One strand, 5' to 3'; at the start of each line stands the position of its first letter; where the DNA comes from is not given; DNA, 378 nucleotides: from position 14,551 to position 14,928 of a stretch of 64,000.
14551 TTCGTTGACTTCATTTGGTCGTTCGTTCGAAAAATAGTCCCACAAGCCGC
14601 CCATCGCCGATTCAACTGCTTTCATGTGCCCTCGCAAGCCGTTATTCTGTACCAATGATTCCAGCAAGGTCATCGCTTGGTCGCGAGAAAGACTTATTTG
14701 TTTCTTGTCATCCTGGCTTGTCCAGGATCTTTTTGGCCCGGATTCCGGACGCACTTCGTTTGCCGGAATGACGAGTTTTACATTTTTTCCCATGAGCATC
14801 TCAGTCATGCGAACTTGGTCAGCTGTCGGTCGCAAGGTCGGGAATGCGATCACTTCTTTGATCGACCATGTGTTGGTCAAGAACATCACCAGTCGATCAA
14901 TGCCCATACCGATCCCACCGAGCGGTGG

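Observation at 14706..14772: Small double-hairpin repeat present in-frame in the lysS-HD linker and in the atpE-atpF spacer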

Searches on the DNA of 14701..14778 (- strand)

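Call 35: build_rna_model(alignment_id=A3)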
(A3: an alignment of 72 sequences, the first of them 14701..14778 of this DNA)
Model R1 built from alignment A3 (72 sequences, 120 columns); structure: RNAalifold consensus.
model positions 84; base pairs 19; branch points 1; effective number of sequences 2.82; information 0.677 bits per position. Calibrated on 0.2 Mb of random sequence (short: E-values are rough).
structure used (alignment columns):
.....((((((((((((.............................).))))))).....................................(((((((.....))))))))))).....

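Call 36: search_with_rna_model(model_id=R1, source=window, filters=off, max_evalue=10, show_alignments=4)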
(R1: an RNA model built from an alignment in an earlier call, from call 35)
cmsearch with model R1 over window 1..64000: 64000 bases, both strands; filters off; matches with E-value up to 10: 16.
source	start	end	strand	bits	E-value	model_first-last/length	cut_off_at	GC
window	14701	14778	-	75.2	6e-17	1-84/84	no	0.51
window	24209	24279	-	68.7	2.7e-15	1-84/84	no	0.45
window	24209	24279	+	54.6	1.1e-11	1-84/84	no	0.45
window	14701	14778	+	44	5.2e-09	1-84/84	no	0.51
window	28310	28424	-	12.5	0.58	1-84/84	no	0.5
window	2018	2077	-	11.8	0.91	1-84/84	no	0.48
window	63446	63535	-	10.1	2.4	1-84/84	no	0.41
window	56681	56771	-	9.8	2.9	1-84/84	no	0.53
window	28710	28753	-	9.7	3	1-84/84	no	0.23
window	44784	44843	+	9.5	3.3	1-84/84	no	0.45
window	44784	44843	-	9.5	3.4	1-84/84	no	0.45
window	11606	11667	-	8.2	7.3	1-84/84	no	0.34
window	22692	22753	-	8.2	7.4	1-84/84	no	0.42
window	2018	2077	+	8.1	7.8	1-84/84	no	0.48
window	6805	6883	-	7.9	8.9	1-84/84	no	0.47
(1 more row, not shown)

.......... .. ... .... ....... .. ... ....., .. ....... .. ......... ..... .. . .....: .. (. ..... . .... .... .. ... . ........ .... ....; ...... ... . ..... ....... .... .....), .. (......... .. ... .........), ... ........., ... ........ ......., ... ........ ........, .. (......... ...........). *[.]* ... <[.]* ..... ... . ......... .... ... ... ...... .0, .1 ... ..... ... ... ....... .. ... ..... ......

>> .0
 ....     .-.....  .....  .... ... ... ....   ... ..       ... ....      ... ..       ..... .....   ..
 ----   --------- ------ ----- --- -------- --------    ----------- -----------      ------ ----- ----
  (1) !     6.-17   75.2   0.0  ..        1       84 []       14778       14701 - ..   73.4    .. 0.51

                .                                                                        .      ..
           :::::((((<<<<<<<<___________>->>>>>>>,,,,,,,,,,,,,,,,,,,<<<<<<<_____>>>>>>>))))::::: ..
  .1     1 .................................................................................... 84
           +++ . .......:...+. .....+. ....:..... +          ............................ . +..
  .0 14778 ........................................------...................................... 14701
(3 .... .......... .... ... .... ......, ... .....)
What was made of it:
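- Checked: A covariance model built from 72 family members scores the two copies at 75 and 69 bits; the next best hit in the 64-kb window scores 12 bits (call 36).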

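Call 37: search_with_rna_model(model_id=R1, sources=[L001, L002, L003, L004, L005, L006, L007, L008, L009, L010, L011, L012, L013, L014, L015, L016, L017, L018, L019, L020, L021, L022, L023, L024, L025, L026, L027, L028, L029, L030, L031, L032, L033, L034, L035, L036, L037, L038, L039, L040, L041, L042, L043, L044, L045, L046, L047, L048, L049, L050, L051, L052, L053, L054, L055, L056, L057, L058, L059, L060], max_evalue=0.001)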
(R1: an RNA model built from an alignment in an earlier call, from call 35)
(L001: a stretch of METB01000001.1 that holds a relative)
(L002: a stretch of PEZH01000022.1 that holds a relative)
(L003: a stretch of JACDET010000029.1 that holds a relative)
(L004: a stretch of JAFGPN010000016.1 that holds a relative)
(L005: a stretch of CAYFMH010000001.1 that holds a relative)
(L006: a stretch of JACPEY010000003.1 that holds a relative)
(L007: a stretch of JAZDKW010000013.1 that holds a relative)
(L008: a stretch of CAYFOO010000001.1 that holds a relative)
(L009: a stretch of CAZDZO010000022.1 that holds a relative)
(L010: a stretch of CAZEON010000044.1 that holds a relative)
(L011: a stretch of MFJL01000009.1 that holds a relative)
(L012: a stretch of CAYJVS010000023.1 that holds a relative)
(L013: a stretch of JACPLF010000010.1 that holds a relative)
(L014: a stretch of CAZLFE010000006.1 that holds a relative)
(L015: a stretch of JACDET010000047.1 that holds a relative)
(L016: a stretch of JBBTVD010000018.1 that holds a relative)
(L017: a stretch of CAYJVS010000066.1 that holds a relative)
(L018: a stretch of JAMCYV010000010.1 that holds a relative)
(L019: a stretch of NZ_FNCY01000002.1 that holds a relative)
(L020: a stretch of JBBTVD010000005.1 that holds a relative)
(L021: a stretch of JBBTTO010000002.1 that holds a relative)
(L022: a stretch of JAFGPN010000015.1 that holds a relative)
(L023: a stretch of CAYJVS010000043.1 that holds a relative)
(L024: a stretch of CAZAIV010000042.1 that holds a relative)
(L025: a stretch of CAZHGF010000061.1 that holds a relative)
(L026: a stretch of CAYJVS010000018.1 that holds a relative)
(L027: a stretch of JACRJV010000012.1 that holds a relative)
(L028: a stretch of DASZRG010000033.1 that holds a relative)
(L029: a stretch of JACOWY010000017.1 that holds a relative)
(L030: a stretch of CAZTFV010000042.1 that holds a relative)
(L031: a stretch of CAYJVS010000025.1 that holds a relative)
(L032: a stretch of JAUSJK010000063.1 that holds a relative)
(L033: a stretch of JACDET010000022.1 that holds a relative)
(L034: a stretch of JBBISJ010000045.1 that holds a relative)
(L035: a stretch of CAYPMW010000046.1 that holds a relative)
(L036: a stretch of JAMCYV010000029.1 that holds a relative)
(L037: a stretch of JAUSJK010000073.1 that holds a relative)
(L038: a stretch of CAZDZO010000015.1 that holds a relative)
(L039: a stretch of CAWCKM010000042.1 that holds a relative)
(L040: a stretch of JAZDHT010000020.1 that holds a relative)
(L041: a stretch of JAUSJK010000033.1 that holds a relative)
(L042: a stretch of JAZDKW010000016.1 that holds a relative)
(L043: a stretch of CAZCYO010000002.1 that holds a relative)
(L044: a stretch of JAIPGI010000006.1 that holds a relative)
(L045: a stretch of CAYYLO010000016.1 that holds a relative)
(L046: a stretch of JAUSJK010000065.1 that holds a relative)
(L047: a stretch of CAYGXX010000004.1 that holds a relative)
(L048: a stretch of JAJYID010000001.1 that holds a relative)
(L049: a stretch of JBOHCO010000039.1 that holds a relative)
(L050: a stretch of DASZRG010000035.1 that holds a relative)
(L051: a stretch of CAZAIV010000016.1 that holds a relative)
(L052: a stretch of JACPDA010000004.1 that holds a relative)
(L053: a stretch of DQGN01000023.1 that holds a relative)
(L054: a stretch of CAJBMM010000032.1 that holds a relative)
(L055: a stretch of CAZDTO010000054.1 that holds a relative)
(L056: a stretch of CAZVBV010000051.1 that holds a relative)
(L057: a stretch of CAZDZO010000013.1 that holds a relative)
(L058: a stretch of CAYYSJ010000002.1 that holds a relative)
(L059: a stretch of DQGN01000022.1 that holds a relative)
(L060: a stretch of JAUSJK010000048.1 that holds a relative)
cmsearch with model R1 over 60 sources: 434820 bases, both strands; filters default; matches with E-value up to 0.001: 145.
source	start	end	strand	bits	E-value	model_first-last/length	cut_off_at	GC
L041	909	1002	-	79.6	3e-17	1-84/84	no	0.43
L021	6784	6861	+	79.3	3.5e-17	1-84/84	no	0.46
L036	6347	6434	+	78.8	4.8e-17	1-84/84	no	0.42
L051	2264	2352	-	78.4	5.9e-17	1-84/84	no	0.49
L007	5490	5578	+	78.4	6e-17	1-84/84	no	0.52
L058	1888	1970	-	78.2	6.8e-17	1-84/84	no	0.42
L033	6792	6867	+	77.4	1.1e-16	1-84/84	no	0.49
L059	3823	3911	-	77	1.4e-16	1-84/84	no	0.52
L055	6236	6315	+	76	2.5e-16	1-84/84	no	0.54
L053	3373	3452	-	75.6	3.1e-16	1-84/84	no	0.5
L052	4720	4790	-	75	4.4e-16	1-84/84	no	0.52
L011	3332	3416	-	74.8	5.1e-16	1-84/84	no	0.49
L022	5019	5114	-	74.7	5.2e-16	1-84/84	no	0.45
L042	5933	6021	-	74.2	7.3e-16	1-84/84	no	0.48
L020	2767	2854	-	73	1.4e-15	1-84/84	no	0.5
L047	7233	7320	-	73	1.5e-15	1-84/84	no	0.5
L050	3499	3578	+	72.6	1.8e-15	1-84/84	no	0.5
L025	2668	2758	-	72.2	2.3e-15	1-84/84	no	0.49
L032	3624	3734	-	71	4.7e-15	1-84/84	no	0.47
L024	5027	5094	+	70.8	5.3e-15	1-84/84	no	0.47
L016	7068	7141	-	69.7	1e-14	1-84/84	no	0.5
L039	5319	5397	+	69.7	1e-14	1-84/84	no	0.44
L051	2041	2121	-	69.5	1.1e-14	1-84/84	no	0.51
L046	3028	3135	+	68.7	1.8e-14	1-84/84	no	0.43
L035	1238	1319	-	68.7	1.9e-14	1-84/84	no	0.49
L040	2826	2914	+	68.4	2.2e-14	1-84/84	no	0.57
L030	1405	1497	+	68.2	2.4e-14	1-84/84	no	0.46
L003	3169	3235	-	67.5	3.6e-14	1-84/84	no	0.52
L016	4472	4540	+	67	5e-14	1-84/84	no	0.45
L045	2884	2952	+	66.4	6.9e-14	1-84/84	no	0.51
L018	1422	1504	-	65.8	9.7e-14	1-84/84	no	0.43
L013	4226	4299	-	65.5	1.2e-13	1-84/84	no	0.53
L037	5300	5414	-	65.2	1.5e-13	1-84/84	no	0.47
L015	2812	2899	-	64.6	2e-13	1-84/84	no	0.43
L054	5667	5753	-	64.2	2.6e-13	1-84/84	no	0.48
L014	2915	3001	-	63.6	3.7e-13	1-84/84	no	0.48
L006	755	858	+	62.9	5.4e-13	1-84/84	no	0.49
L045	4506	4596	+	62.1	8.9e-13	1-84/84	no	0.58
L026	2139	2215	-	62.1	9e-13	1-84/84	no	0.66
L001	5373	5455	+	61.6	1.2e-12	1-84/84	no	0.55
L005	1203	1295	+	61.6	1.2e-12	1-84/84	no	0.47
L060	2885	2992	+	61.5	1.2e-12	1-84/84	no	0.47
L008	3397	3478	-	61.5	1.2e-12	1-84/84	no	0.52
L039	5319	5397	-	58.2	8.8e-12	1-84/84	no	0.44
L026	23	102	-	58.1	8.9e-12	1-84/84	no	0.6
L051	4163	4229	+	57.6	1.3e-11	1-84/84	no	0.49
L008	3397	3478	+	55.3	4.8e-11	1-84/84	no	0.52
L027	3396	3469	+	53.3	1.5e-10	1-84/84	no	0.54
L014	2915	3001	+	52.9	2e-10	1-84/84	no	0.48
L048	6052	6131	-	52.6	2.3e-10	1-84/84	no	0.41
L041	909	1002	+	52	3.3e-10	1-84/84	no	0.43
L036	6347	6434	-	50.5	7.8e-10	1-84/84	no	0.42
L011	3332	3416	+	50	1.1e-09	1-84/84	no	0.49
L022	5019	5114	+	49.8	1.2e-09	1-84/84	no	0.45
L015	2812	2899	+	49.8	1.2e-09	1-84/84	no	0.43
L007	5490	5578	-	49.4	1.5e-09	1-84/84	no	0.52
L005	1203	1295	-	49.1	1.8e-09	1-84/84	no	0.47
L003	3169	3235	+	49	1.9e-09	1-84/84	no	0.52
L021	6784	6861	-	48.9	2.1e-09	1-84/84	no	0.46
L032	3624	3734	+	48.6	2.4e-09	1-84/84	no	0.47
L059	3823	3911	+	48.4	2.7e-09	1-84/84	no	0.52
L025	2668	2758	+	48.2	3.1e-09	1-84/84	no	0.49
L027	3396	3469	-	48.1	3.4e-09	1-84/84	no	0.54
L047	7233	7320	+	47.4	5e-09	1-84/84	no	0.5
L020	2767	2854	+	47.3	5.3e-09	1-84/84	no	0.5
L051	2264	2352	+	47.2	5.5e-09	1-84/84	no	0.49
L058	1888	1970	+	47.2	5.6e-09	1-84/84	no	0.42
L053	3373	3452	+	47.1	5.8e-09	1-84/84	no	0.5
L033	6792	6867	-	46.3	9.2e-09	1-84/84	no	0.49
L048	6052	6131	+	46.2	1e-08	1-84/84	no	0.41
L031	5783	5863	+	45.9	1.2e-08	1-84/84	no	0.6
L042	5933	6021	+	45.4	1.6e-08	1-84/84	no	0.48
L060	2885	2992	-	45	2.1e-08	1-84/84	no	0.47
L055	6236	6315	-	44.9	2.2e-08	1-84/84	no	0.54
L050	3499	3578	-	44.8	2.3e-08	1-84/84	no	0.5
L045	4506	4596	-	44.8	2.3e-08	1-84/84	no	0.58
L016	3906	3975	-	44.7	2.4e-08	1-84/84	no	0.46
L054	5667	5753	+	44.5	2.7e-08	1-84/84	no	0.48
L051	2041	2121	+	44.2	3.3e-08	1-84/84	no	0.51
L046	3028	3135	-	44.1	3.4e-08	1-84/84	no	0.43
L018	1422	1504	+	44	3.6e-08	1-84/84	no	0.43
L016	7068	7141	+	44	3.6e-08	1-84/84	no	0.5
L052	4720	4790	+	43.7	4.3e-08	1-84/84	no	0.52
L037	5300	5414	+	43.7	4.5e-08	1-84/84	no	0.47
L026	2139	2215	+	43.2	5.9e-08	1-84/84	no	0.66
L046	2435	2587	-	42.6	8.5e-08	1-84/84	no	0.55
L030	1405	1497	-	42.3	9.9e-08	1-84/84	no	0.46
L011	2911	2989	+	42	1.2e-07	1-84/84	no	0.44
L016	5497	5568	-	41.6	1.5e-07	1-84/84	no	0.35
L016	4472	4540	-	41.5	1.6e-07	1-84/84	no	0.45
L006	755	858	-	41.2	1.9e-07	1-84/84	no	0.49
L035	1238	1319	+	40.4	3e-07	1-84/84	no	0.49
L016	3906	3975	+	40.4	3e-07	1-84/84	no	0.46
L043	1421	1471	+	40.1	3.6e-07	1-84/84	no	0.45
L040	2826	2914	-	39.9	4e-07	1-84/84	no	0.57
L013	4226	4299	+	39.8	4.4e-07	1-84/84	no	0.53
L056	5017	5110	+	39.3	5.6e-07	1-84/84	no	0.46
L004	6330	6400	+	38.9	7.1e-07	1-84/84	no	0.44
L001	5373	5455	-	38.8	7.5e-07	1-84/84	no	0.55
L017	31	119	-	38.8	8e-07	1-84/84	no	0.6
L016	5497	5568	+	38.5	9e-07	1-84/84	no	0.35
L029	948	1003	-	38.4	9.5e-07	1-84/84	no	0.45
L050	6859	6931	+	38.3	1.1e-06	1-84/84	no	0.48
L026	23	102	+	38.2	1.1e-06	1-84/84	no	0.6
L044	5704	5865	-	38.2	1.1e-06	1-84/84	no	0.42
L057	7362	7508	-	38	1.2e-06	1-84/84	no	0.42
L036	2643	2714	-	37.9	1.3e-06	1-84/84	no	0.43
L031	5783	5863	-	37.7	1.5e-06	1-84/84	no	0.6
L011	2911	2989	-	37.7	1.5e-06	1-84/84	no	0.44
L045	2884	2952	-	37.7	1.5e-06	1-84/84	no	0.51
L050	6859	6931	-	37.4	1.8e-06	1-84/84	no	0.48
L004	6330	6400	-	36.2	3.7e-06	1-84/84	no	0.44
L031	5928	5986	+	35.8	4.5e-06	1-84/84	no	0.68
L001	4238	4301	-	35.5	5.3e-06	1-84/84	no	0.38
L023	39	156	-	35.5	5.4e-06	1-84/84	no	0.71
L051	4163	4229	-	35.1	6.8e-06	1-84/84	no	0.49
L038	2613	2760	+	34.8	8e-06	1-84/84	no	0.47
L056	2327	2427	+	34.7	8.8e-06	1-84/84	no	0.32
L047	2968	3058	+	34.6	9e-06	1-84/84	no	0.54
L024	5027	5094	-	34.6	9.2e-06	1-84/84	no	0.47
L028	2329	2401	-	34.5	9.9e-06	1-84/84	no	0.45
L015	1198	1265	+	34.3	1.1e-05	1-84/84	no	0.35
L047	4122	4213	+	32.9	2.5e-05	1-84/84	no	0.42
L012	31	119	-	32.6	2.9e-05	1-84/84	no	0.62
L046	5995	6156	+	32.3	3.5e-05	1-84/84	no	0.4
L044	4983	5123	+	32.2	3.7e-05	1-84/84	no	0.37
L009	6429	6576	-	32.2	3.7e-05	1-84/84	no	0.48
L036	2643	2714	+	31.9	4.4e-05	1-84/84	no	0.43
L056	2327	2427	-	31.9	4.5e-05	1-84/84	no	0.32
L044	5785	5865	+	31.8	4.6e-05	1-84/84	no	0.33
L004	2464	2551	-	31.4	5.9e-05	1-84/84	no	0.57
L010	7444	7590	+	31.2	6.7e-05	1-84/84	no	0.46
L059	1746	1849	+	31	7.4e-05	1-84/84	no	0.49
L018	1166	1244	-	30.6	9.6e-05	1-84/84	no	0.48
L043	1421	1471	-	30.4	0.00011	1-84/84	no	0.45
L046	2435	2587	+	30.4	0.00011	1-84/84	no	0.55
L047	2968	3058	-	30.3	0.00011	1-84/84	no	0.54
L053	4861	4944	-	28.7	0.00028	1-84/84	no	0.48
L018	857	937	-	27.8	0.00048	1-84/84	no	0.3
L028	1863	1943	+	27.8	0.0005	1-84/84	no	0.51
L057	7434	7508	+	27.6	0.00057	1-84/84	no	0.44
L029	948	1003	+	27.4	0.00061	1-84/84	no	0.45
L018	857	913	+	27.2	0.0007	1-84/84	no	0.37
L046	5995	6156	-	27.2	0.00071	1-84/84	no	0.4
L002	4752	4849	-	27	0.0008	1-84/84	no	0.49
